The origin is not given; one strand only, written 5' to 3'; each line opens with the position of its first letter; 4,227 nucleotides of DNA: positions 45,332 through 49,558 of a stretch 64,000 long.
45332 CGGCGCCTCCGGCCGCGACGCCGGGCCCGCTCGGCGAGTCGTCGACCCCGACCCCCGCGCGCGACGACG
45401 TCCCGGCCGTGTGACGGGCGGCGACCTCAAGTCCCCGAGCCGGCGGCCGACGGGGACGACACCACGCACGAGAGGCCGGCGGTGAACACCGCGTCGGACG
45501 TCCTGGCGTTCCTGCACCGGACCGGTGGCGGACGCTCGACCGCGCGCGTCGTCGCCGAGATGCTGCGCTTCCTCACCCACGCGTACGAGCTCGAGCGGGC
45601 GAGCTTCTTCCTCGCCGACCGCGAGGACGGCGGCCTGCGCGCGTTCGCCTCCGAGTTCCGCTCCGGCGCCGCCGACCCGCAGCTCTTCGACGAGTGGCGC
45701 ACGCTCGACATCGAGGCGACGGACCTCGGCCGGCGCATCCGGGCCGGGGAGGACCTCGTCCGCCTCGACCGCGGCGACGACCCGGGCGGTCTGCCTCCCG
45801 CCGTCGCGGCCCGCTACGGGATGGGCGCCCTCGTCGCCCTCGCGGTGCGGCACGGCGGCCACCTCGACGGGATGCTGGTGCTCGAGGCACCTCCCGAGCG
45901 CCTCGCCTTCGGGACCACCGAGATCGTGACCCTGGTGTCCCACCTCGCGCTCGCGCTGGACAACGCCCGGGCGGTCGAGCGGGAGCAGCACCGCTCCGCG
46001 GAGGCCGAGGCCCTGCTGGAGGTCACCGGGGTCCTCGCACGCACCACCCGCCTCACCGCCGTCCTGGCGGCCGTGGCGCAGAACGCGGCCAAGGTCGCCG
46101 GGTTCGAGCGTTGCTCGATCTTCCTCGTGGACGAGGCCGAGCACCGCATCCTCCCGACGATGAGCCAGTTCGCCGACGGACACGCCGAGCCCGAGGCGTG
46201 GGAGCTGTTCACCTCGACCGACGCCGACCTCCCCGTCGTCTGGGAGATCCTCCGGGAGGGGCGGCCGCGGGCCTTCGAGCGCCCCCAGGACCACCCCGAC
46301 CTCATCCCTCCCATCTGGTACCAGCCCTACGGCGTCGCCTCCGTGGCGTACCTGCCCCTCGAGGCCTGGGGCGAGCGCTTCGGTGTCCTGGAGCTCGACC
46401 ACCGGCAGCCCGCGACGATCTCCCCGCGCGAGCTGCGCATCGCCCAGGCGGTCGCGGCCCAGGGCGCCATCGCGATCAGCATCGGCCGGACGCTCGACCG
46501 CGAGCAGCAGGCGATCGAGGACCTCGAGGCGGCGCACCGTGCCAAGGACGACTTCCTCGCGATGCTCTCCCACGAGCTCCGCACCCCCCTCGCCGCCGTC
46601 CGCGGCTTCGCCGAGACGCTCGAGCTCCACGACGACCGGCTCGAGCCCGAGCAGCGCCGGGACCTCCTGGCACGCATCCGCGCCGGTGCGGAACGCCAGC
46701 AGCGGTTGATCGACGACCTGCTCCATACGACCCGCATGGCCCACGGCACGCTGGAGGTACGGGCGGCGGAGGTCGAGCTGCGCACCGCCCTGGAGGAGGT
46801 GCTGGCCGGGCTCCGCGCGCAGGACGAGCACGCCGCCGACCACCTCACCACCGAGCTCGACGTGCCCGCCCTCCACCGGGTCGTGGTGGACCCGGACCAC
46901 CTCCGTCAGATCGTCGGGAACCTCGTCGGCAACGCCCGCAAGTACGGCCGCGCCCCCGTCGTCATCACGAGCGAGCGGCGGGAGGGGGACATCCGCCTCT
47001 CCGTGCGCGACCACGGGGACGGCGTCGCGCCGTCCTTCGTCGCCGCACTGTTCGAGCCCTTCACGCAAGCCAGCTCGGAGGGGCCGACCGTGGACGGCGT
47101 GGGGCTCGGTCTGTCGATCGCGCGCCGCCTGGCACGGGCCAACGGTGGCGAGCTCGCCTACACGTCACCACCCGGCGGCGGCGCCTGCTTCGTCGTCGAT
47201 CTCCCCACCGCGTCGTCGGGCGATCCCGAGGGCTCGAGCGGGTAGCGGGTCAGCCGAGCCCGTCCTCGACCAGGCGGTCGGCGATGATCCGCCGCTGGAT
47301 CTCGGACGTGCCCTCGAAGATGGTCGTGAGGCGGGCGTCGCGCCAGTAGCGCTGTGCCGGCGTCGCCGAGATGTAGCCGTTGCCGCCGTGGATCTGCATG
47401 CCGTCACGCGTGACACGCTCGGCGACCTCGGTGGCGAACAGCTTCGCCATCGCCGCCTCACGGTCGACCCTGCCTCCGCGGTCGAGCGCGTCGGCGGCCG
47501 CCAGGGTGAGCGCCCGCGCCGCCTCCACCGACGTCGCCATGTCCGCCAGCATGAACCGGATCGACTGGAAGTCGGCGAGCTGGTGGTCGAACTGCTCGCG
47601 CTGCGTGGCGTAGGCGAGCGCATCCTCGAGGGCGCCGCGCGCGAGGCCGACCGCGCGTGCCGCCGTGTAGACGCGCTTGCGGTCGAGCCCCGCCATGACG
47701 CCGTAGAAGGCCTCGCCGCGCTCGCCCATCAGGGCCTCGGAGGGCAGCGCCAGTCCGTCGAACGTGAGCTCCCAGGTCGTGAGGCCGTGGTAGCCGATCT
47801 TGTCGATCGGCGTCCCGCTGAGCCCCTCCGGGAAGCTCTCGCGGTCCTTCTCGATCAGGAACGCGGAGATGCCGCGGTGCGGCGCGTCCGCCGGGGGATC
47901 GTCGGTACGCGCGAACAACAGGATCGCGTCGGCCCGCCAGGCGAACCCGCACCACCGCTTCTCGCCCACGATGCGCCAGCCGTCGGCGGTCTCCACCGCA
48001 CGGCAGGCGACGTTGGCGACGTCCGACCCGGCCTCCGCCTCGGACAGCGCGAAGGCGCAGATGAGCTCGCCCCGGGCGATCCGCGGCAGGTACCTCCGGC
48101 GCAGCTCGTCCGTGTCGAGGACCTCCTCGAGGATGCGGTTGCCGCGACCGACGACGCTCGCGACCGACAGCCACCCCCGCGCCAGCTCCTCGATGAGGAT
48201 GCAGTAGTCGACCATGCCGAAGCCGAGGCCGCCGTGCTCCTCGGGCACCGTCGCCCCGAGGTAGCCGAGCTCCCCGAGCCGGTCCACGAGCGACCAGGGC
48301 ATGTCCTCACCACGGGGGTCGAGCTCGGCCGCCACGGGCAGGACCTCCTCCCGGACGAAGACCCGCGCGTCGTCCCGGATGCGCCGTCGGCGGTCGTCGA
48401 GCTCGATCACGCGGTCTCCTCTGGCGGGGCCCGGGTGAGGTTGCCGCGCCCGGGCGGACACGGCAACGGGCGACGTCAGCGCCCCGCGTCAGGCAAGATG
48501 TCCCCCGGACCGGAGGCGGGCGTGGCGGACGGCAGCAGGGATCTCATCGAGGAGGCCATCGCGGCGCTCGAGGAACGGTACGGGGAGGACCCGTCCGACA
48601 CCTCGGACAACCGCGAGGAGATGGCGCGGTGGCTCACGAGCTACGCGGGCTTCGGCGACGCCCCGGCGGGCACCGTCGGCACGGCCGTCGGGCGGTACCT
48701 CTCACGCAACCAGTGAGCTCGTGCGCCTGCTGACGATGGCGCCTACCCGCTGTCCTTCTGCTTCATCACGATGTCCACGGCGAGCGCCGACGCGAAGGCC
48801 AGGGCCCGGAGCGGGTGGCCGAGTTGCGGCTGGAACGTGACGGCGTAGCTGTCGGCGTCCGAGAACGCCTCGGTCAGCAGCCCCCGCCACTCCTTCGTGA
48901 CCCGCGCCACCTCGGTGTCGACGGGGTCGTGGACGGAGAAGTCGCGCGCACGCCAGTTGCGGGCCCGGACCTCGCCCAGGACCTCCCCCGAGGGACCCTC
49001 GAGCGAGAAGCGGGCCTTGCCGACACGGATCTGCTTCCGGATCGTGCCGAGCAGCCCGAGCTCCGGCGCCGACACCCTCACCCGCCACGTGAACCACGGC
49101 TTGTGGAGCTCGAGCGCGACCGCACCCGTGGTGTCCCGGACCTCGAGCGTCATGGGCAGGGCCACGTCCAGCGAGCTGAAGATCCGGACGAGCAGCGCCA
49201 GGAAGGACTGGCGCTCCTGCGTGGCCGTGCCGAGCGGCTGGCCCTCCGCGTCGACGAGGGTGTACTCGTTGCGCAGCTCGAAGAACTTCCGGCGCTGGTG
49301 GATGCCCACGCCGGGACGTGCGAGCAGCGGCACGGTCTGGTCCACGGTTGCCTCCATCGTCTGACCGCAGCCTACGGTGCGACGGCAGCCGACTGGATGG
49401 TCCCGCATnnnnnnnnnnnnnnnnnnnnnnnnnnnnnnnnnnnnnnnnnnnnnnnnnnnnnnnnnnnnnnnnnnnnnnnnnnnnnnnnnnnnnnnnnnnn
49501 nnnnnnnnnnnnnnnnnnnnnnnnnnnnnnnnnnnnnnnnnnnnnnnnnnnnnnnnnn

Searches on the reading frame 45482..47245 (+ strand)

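Call 14: search_protein_families(library=pfam, proteins=[window:45482-47245:+], max_evalue=0.001)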
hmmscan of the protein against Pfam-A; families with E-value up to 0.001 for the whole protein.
window:45482-47245:+ (587 aa): 5 families
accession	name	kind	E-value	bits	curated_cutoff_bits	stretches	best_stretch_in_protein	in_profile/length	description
PF02518.31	HATPase_c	-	1.9e-23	83.5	26.4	1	470-576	2-109/111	Histidine kinase-, DNA gyrase B-, and HSP90-like ATPase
PF01590.32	GAF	-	2.4e-20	73.9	22.4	2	191-332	2-133/133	GAF domain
PF00512.31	HisKA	-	4.2e-18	65.6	26.9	1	354-421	1-65/66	His Kinase A (phospho-acceptor) domain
PF13185.12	GAF_2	-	1.2e-15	58.4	28.6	1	190-332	3-135/136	GAF domain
PF13492.12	GAF_3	-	1.1e-10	42.4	27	1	194-333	5-128/129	GAF domain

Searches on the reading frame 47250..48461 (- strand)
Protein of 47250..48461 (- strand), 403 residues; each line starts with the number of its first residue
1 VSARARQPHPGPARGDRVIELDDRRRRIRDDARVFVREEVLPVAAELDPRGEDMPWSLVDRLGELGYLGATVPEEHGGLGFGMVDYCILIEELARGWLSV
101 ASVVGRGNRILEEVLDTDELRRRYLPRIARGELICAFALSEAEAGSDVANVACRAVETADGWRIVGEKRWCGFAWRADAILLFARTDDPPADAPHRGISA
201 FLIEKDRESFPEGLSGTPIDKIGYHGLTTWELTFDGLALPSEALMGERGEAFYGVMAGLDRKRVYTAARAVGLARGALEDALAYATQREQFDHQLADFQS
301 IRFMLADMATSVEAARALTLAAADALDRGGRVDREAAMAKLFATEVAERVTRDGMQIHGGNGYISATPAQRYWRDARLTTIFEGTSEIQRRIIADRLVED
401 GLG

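Call 14: search_protein_families(library=pfam, proteins=[window:47250-48461:-], max_evalue=0.001)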
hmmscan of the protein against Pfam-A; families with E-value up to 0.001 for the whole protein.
window:47250-48461:- (403 aa): 5 families
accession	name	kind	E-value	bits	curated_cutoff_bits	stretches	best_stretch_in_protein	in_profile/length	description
PF00441.29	Acyl-CoA_dh_1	-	9.9e-49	165.8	22.4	1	252-397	4-149/150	Acyl-CoA dehydrogenase, C-terminal domain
PF02771.21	Acyl-CoA_dh_N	-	4e-28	98.5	22.9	1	24-132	3-113/113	Acyl-CoA dehydrogenase, N-terminal domain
PF08028.16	Acyl-CoA_dh_2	-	2.1e-22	80.3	22.7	1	266-386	3-133/134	Acyl-CoA dehydrogenase, C-terminal domain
PF02770.24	Acyl-CoA_dh_M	-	1.5e-16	60.8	33.3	1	136-235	1-95/97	Acyl-CoA dehydrogenase, middle domain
PF22924.1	ACOX_C_alpha1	-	0.00036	20.8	27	1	280-387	47-158/169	Acyl-CoA oxidase, C-alpha1 domain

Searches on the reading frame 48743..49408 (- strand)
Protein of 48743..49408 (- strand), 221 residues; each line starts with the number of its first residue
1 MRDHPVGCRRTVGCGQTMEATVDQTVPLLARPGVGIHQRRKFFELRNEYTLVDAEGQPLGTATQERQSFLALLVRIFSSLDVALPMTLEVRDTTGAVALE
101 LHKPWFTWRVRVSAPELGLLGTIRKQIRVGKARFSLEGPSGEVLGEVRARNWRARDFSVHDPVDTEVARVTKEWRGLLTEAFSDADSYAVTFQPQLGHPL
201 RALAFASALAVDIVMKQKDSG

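Call 14: search_protein_families(library=pfam, proteins=[window:48743-49408:-], max_evalue=0.001)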
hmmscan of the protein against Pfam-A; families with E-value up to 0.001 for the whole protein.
window:48743-49408:- (221 aa): 1 family
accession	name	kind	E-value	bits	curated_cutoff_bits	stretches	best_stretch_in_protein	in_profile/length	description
PF03803.21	Scramblase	-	1.3e-19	70.9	25.4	1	43-213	39-216/221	Scramblase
